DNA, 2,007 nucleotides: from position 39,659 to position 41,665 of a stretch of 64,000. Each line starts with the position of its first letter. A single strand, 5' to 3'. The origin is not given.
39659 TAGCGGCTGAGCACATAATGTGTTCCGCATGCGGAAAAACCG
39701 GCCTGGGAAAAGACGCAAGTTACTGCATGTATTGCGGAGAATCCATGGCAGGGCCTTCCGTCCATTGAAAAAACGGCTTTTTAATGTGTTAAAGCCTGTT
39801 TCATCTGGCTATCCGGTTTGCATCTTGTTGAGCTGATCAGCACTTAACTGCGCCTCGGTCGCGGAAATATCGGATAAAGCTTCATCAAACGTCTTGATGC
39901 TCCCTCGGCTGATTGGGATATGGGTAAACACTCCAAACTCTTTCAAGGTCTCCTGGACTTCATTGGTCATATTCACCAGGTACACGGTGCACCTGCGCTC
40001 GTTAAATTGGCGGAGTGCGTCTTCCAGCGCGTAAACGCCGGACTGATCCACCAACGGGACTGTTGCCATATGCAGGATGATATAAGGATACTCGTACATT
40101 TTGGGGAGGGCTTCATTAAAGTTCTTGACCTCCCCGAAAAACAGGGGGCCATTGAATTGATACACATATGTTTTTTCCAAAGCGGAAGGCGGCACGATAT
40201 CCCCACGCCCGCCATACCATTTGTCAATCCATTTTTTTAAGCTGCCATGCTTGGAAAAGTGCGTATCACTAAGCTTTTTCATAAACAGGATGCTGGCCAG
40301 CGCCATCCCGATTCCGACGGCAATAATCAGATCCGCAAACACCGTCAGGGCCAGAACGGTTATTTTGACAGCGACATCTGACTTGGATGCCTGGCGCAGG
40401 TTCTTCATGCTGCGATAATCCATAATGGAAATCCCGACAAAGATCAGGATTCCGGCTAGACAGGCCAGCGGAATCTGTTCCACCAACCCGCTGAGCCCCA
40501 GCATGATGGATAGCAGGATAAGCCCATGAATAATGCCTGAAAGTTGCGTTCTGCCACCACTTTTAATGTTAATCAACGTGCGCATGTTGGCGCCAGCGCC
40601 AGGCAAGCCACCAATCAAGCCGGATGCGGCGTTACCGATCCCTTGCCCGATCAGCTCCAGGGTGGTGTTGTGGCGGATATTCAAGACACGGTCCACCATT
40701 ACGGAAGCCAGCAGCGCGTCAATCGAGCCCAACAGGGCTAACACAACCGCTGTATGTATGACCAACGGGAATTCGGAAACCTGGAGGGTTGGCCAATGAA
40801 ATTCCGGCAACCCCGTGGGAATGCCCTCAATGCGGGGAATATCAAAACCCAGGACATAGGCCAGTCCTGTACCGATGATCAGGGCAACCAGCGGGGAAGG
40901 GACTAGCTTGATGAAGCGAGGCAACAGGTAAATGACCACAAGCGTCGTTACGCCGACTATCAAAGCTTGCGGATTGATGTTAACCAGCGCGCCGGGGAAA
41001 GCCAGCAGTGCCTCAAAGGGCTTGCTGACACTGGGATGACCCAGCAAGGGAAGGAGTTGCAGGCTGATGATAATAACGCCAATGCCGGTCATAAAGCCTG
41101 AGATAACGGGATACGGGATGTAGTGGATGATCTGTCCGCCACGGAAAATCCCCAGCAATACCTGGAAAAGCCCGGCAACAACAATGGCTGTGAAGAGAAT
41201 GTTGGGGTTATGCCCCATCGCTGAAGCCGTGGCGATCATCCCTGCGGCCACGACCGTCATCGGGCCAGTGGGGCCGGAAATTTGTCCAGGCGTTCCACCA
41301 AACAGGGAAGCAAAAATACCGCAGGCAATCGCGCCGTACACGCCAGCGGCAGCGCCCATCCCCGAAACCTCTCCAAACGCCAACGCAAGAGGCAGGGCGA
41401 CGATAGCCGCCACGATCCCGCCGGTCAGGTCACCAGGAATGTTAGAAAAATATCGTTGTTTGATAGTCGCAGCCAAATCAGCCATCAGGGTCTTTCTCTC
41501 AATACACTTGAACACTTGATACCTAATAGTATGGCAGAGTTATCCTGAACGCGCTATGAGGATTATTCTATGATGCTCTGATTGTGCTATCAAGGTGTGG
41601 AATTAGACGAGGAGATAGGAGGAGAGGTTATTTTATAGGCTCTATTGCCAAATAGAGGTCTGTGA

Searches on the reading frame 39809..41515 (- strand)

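Call 76: search_protein_families(library=pfam, proteins=[window:39809-41515:-], max_evalue=0.00001)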
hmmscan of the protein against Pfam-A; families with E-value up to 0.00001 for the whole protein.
window:39809-41515:- (568 aa): 2 families
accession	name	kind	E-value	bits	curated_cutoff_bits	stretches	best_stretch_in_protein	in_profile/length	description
PF00916.26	Sulfate_transp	-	5.6e-84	282.5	23.2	1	28-384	3-377/380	Sulfate permease family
PF01740.26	STAS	-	2.2e-15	56.7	22.6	1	448-536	9-100/106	STAS domain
